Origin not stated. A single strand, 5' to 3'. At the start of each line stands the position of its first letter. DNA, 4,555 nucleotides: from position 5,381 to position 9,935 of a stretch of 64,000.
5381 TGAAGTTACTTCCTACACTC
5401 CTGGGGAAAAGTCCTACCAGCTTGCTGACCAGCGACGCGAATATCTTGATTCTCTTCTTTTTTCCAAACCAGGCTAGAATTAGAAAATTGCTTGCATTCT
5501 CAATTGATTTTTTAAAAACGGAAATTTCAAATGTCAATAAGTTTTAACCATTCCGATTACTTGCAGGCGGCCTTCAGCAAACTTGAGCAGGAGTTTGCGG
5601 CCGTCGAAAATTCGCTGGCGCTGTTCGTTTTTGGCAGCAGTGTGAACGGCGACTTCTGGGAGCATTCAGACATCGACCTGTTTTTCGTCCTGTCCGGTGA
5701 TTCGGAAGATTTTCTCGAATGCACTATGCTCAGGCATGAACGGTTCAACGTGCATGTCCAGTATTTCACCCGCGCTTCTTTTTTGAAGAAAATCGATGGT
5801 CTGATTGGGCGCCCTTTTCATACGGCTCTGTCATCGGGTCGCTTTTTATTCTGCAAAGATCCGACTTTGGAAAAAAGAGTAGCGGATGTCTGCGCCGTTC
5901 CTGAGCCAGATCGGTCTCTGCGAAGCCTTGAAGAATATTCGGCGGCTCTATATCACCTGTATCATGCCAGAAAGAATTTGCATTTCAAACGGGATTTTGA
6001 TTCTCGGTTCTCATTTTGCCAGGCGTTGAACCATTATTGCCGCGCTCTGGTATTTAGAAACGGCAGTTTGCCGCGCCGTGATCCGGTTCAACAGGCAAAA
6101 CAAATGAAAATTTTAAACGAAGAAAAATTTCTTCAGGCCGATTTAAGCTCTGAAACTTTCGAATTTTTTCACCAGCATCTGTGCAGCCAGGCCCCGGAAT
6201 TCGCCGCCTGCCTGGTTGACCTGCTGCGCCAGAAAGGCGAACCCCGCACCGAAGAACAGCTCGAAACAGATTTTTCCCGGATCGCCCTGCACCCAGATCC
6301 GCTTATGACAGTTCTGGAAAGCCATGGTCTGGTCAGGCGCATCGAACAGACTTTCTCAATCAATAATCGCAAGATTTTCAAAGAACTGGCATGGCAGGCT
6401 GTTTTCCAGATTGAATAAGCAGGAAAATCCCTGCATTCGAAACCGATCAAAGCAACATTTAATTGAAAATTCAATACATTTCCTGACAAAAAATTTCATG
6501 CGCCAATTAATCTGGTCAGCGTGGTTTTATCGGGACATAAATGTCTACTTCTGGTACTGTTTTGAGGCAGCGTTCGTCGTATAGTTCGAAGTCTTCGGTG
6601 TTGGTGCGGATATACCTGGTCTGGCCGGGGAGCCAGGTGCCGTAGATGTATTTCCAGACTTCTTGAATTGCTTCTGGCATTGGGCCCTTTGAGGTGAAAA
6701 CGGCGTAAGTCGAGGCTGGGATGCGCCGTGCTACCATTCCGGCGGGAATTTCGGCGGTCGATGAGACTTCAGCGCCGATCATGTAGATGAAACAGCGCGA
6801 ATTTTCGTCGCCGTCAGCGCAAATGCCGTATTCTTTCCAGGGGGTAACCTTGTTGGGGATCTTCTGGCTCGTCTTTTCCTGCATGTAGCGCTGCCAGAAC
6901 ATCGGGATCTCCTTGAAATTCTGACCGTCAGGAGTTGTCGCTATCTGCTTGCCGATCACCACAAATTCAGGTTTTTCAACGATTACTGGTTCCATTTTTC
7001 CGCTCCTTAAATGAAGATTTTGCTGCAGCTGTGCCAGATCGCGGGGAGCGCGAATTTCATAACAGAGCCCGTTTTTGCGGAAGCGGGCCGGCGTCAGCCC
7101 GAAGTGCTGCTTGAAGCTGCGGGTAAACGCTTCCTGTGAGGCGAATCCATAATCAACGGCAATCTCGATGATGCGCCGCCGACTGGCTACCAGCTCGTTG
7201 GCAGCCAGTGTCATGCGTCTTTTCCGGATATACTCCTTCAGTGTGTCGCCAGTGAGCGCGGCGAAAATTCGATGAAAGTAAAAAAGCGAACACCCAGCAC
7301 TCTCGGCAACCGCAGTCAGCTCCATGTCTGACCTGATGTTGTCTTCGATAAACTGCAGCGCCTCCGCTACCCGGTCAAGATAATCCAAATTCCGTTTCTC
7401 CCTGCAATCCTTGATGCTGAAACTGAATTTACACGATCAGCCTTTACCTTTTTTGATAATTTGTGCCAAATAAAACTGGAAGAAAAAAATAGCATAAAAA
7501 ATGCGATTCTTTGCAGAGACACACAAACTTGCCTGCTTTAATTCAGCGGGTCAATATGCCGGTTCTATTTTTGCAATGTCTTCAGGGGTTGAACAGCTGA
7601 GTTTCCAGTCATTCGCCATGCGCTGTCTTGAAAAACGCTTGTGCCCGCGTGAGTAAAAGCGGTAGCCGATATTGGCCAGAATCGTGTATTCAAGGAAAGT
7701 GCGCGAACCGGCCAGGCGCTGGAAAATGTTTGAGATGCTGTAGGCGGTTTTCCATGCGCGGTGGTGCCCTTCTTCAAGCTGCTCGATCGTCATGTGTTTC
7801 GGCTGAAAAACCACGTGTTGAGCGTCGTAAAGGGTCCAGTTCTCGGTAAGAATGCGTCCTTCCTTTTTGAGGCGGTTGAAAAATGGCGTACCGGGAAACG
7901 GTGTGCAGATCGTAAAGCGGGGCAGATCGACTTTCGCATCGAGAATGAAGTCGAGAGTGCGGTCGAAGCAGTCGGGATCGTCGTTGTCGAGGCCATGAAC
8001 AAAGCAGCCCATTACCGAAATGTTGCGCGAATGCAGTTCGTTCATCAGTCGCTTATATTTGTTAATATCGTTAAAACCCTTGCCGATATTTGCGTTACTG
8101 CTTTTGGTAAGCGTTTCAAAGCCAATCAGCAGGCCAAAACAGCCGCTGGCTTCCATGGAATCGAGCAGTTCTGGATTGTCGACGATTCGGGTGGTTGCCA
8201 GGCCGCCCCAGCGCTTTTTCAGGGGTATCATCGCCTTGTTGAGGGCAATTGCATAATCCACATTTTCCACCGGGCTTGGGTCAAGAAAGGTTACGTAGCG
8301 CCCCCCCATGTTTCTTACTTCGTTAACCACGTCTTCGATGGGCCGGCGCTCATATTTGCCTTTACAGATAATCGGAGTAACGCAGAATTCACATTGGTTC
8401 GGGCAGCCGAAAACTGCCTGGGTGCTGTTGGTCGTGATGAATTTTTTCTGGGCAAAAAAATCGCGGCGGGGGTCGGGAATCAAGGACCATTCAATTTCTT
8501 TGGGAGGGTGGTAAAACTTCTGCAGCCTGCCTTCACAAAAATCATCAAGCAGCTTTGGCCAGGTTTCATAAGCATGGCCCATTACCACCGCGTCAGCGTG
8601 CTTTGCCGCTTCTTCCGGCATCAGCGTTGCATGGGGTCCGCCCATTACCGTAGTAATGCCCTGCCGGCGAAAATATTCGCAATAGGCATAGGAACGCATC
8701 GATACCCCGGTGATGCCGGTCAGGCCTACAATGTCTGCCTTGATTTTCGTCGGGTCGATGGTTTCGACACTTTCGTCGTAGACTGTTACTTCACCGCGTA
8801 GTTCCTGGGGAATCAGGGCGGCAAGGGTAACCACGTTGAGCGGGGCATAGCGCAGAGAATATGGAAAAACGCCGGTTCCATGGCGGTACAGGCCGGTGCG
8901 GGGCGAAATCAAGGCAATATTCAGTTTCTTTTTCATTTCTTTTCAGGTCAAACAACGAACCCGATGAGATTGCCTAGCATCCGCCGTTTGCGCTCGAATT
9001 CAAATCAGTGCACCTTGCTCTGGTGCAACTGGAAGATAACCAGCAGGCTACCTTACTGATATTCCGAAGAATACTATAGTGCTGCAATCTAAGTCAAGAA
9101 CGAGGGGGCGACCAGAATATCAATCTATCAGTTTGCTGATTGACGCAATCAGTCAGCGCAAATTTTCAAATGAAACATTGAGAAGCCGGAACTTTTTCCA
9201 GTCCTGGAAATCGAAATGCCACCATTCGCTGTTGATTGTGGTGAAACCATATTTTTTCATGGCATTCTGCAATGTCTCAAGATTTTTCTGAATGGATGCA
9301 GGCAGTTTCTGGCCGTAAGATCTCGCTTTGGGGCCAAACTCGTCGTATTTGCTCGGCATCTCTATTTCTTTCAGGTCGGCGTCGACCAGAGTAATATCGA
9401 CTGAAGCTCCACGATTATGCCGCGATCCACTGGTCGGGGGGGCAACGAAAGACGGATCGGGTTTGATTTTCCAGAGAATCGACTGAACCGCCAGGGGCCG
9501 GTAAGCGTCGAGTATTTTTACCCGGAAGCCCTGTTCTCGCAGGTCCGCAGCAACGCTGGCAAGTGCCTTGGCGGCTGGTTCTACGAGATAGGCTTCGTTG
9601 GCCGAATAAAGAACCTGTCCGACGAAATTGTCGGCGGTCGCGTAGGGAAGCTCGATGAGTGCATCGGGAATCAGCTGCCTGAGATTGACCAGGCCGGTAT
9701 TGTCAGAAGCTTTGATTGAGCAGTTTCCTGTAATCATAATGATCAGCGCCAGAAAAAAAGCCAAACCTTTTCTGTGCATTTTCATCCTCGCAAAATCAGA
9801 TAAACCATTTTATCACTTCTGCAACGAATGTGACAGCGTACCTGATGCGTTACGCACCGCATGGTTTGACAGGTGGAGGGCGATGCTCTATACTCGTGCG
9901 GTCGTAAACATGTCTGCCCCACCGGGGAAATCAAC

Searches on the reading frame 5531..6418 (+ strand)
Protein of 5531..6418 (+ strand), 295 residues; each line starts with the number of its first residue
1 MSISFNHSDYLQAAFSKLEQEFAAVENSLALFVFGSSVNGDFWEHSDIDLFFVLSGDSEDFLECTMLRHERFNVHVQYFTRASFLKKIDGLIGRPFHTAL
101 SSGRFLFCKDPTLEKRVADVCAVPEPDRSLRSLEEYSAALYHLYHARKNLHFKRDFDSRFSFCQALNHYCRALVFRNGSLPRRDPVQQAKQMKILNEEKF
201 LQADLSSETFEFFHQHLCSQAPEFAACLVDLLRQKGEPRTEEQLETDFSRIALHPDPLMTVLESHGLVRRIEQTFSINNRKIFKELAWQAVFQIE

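Call 72: search_protein_families(library=pfam, proteins=[window:5531-6418:+], max_evalue=0.0001)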
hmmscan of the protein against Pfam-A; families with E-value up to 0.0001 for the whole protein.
window:5531-6418:+ (295 aa): 3 families
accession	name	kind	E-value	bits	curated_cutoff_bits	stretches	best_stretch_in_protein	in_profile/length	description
PF18765.7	Polbeta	-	2.1e-08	34.7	26.9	1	17-110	2-91/93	Polymerase beta, Nucleotidyltransferase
PF01909.29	NTP_transf_2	-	2e-06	28.6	21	1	20-66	6-47/93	Nucleotidyltransferase domain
PF22600.2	MTPAP-like_central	-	1.4e-05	25.6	27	1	15-59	26-70/139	Poly(A) RNA polymerase, mitochondrial-like, central palm domain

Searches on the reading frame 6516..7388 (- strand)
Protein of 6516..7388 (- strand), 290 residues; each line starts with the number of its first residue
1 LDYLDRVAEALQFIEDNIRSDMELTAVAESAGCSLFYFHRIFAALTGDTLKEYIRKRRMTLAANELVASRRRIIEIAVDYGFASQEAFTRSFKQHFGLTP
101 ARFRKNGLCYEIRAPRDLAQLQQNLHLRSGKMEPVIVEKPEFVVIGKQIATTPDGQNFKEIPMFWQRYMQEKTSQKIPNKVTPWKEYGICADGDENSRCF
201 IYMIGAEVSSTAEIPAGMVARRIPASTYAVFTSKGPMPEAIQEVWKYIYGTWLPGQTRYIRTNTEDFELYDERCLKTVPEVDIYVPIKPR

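Call 72: search_protein_families(library=pfam, proteins=[window:6516-7388:-], max_evalue=0.0001)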
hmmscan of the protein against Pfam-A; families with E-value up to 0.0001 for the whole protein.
window:6516-7388:- (290 aa): 4 families
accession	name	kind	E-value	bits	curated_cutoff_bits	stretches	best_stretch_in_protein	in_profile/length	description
PF14526.11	Cass2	-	6.6e-37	127.5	27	1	136-287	2-150/150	Integron-associated effector binding protein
PF06445.20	GyrI-like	-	1.3e-27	97.4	26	1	132-288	1-155/155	GyrI-like small molecule binding domain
PF12833.13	HTH_18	-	8.7e-22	77.7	33.6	1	28-105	2-79/80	Helix-turn-helix domain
PF00165.29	HTH_AraC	-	5e-17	62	26.6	2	70-105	8-42/42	Bacterial regulatory helix-turn-helix proteins, AraC family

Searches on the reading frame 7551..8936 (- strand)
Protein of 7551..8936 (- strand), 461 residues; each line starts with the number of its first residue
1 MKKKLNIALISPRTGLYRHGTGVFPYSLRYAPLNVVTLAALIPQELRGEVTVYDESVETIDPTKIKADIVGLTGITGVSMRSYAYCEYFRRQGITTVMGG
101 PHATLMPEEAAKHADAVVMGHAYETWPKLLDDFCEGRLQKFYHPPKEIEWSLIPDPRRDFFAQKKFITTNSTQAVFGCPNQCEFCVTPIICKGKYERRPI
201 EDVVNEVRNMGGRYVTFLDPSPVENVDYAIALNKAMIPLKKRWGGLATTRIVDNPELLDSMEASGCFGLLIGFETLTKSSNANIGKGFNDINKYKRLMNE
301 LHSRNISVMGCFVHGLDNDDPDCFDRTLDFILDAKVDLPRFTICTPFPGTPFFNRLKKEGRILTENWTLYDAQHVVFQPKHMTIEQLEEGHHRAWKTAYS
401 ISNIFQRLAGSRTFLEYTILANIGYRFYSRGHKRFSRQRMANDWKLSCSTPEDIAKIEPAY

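Call 72: search_protein_families(library=pfam, proteins=[window:7551-8936:-], max_evalue=0.0001)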
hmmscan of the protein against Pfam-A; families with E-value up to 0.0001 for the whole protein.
window:7551-8936:- (461 aa): 3 families
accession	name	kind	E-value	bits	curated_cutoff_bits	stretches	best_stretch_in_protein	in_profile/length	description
PF04055.27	Radical_SAM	-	2.1e-12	48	29.5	1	177-331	6-166/166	Radical SAM superfamily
PF02310.24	B12-binding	-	5.5e-08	33.1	32.1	1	33-128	15-119/121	B12 binding domain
PF13282.11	DUF4070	-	1.3e-07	32.2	22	1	350-409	1-59/144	Domain of unknown function (DUF4070)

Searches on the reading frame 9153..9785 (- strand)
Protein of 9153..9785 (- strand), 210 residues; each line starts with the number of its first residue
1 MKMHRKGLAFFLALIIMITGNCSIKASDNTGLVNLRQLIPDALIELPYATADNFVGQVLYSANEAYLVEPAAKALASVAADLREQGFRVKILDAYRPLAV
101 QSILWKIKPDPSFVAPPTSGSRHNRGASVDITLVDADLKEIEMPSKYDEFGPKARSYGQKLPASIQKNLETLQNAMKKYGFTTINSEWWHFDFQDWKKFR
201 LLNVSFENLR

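Call 72: search_protein_families(library=pfam, proteins=[window:9153-9785:-], max_evalue=0.0001)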
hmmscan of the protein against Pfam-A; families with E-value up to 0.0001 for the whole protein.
window:9153-9785:- (210 aa): 2 families
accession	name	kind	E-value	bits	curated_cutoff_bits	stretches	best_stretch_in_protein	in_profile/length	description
PF01427.22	Peptidase_M15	-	2.5e-31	109.5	27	1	29-195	2-186/199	D-ala-D-ala dipeptidase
PF02557.22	VanY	-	1.7e-07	31.5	25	1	66-193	3-129/132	D-alanyl-D-alanine carboxypeptidase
